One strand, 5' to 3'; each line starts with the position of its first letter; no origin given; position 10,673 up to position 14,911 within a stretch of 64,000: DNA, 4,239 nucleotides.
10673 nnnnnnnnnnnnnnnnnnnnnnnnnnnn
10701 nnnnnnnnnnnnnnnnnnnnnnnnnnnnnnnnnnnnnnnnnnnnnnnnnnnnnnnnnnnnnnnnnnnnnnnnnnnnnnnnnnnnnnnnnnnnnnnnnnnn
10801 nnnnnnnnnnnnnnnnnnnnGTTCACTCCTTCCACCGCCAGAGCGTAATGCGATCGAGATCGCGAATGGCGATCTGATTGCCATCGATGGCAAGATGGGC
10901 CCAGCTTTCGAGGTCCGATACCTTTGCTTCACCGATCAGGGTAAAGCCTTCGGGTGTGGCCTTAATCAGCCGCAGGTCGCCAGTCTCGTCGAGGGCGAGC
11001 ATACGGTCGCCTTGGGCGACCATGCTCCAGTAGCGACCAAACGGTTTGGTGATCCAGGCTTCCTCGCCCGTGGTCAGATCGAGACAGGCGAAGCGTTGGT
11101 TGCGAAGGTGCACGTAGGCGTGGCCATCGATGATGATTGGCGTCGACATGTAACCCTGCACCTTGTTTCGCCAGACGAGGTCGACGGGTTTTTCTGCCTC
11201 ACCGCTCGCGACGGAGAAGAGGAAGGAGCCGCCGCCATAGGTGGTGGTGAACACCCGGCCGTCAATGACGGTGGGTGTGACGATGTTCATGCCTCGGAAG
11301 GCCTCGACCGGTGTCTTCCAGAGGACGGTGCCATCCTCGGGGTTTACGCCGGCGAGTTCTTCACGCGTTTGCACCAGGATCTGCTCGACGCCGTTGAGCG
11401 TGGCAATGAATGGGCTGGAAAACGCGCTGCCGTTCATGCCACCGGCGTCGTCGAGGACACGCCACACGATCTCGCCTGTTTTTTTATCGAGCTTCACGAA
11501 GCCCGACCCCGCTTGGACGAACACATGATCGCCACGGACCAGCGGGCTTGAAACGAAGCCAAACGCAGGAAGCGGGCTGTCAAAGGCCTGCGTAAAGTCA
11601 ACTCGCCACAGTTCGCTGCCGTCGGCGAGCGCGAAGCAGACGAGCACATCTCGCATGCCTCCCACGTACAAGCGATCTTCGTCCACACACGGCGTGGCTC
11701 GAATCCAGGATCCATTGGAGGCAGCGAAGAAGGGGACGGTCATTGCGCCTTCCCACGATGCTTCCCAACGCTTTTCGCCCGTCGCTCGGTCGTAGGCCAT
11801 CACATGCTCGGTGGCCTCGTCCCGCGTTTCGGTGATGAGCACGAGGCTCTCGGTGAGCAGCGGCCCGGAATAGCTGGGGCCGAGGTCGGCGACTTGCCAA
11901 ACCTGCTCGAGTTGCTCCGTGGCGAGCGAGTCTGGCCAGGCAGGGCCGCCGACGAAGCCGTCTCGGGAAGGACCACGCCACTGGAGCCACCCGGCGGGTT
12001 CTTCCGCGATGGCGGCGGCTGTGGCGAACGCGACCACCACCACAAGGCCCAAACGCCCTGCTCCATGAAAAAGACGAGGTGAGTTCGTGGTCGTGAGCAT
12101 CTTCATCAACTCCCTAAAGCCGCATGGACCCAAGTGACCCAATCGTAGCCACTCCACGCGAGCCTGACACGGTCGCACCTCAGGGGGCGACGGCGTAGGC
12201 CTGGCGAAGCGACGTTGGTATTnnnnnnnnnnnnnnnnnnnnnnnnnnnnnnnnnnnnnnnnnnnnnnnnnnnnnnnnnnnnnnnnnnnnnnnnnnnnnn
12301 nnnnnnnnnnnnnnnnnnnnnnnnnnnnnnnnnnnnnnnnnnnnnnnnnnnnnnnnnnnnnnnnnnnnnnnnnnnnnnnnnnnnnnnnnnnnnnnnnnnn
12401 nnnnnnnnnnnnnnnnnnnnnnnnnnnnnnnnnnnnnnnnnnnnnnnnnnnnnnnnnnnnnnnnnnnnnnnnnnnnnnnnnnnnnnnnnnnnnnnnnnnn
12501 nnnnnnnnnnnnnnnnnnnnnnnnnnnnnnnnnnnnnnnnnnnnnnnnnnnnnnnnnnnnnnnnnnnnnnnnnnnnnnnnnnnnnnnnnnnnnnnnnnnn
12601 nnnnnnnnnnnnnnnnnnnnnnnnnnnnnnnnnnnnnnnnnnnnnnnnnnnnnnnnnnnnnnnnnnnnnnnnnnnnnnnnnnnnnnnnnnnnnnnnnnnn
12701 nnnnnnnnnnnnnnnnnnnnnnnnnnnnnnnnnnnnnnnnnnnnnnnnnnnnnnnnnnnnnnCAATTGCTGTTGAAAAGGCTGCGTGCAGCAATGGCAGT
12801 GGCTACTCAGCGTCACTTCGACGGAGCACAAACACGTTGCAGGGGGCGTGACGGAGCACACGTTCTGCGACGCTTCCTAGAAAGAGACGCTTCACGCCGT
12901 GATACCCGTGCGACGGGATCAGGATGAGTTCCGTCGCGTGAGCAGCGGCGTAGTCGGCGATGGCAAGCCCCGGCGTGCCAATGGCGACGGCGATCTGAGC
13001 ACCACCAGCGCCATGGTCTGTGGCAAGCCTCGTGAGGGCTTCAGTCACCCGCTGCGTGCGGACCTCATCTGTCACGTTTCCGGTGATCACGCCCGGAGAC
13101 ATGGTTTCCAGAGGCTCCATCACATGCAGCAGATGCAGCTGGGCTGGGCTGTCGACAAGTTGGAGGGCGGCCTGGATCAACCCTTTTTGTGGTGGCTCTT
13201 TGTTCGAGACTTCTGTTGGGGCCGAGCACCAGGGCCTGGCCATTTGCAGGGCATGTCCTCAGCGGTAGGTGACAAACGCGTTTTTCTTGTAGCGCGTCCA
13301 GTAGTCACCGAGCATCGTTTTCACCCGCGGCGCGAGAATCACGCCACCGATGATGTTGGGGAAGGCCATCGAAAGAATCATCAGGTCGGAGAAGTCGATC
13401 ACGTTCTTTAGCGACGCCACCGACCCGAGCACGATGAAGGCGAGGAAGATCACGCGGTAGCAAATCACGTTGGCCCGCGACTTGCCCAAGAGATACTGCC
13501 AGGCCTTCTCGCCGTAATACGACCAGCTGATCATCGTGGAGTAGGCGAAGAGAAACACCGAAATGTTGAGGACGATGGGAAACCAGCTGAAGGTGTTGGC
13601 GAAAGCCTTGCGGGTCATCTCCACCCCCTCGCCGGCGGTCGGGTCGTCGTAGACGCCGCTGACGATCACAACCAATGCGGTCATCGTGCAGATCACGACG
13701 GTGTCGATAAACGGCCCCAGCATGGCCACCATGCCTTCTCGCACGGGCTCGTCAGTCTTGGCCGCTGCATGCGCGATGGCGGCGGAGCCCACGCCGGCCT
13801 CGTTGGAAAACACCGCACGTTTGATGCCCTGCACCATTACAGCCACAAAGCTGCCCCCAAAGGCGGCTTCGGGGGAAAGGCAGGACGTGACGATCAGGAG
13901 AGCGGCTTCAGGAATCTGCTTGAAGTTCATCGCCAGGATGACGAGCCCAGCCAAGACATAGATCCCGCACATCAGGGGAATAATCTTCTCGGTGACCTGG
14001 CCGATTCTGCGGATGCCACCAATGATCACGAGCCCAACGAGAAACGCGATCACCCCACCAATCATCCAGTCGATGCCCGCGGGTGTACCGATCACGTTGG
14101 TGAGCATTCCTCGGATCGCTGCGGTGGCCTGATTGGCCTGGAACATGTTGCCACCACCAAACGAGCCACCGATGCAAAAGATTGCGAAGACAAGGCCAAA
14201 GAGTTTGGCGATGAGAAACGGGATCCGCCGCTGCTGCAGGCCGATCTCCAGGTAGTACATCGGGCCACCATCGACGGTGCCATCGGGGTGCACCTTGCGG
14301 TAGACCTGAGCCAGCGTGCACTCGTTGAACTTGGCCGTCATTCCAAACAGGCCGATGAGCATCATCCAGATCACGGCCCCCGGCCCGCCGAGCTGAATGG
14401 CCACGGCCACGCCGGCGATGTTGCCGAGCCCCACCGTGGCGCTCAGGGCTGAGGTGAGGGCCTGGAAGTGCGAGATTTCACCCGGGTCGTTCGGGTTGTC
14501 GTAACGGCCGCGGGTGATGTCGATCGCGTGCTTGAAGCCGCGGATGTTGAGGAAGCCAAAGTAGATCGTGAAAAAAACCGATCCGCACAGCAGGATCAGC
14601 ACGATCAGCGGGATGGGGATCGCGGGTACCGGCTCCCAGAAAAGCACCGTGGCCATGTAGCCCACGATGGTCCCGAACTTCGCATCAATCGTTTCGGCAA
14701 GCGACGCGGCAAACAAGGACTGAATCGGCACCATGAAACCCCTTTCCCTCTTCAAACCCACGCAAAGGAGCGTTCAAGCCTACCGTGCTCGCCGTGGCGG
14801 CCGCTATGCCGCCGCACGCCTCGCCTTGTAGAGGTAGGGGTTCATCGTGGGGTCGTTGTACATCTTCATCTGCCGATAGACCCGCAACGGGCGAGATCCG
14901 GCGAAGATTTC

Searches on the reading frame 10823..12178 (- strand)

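Call 41: search_protein_families(library=pfam, proteins=[window:10823-12178:-], max_evalue=0.0001)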
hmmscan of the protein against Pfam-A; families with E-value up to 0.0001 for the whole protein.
window:10823-12178:- (451 aa): 3 families
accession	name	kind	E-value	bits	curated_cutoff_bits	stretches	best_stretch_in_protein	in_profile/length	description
PF13360.13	PQQ_2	-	1.5e-42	146.3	27.6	1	124-377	3-233/233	Outer membrane protein assembly factor BamB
PF13570.13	Beta-prop_ACSF4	-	5.4e-13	49.5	133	1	158-291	50-173/329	Beta-alanine-activating enzyme, beta-propeller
PF01011.28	PQQ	-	1.2e-10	41.2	26.7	0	342-380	48-86/595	Glucose/ethanol/alcohol dehydrogenase, beta-propeller domain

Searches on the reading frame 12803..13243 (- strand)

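Call 5: search_protein_families(library=pfam, proteins=[window:12803-13243:-], max_evalue=0.01)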
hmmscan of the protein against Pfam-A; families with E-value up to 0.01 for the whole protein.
window:12803-13243:- (146 aa): 1 family
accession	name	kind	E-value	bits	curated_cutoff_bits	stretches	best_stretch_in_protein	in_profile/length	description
PF00582.32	Usp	-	6.3e-22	79.1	24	1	17-141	14-141/141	Universal stress protein family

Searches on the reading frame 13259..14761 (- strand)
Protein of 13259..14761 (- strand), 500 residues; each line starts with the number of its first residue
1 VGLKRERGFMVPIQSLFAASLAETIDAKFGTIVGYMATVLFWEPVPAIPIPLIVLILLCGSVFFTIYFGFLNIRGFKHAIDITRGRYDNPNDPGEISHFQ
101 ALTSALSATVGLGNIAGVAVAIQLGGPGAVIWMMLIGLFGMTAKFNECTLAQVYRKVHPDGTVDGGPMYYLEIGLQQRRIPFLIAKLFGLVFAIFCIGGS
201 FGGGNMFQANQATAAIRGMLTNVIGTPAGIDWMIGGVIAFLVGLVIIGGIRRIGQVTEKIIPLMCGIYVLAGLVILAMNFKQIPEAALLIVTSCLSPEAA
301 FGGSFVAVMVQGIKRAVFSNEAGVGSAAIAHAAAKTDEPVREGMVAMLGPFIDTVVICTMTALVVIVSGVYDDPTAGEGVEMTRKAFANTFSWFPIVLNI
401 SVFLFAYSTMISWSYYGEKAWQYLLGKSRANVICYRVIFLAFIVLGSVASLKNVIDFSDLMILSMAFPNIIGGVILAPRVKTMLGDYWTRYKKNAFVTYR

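Call 5: search_protein_families(library=pfam, proteins=[window:13259-14761:-], max_evalue=0.01)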
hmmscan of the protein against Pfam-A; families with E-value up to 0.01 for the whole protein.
window:13259-14761:- (500 aa): 1 family
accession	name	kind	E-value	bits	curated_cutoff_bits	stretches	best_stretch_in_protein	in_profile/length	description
PF01235.23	Na_Ala_symp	-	3.5e-129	432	24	1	91-494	8-386/392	Sodium:alanine symporter family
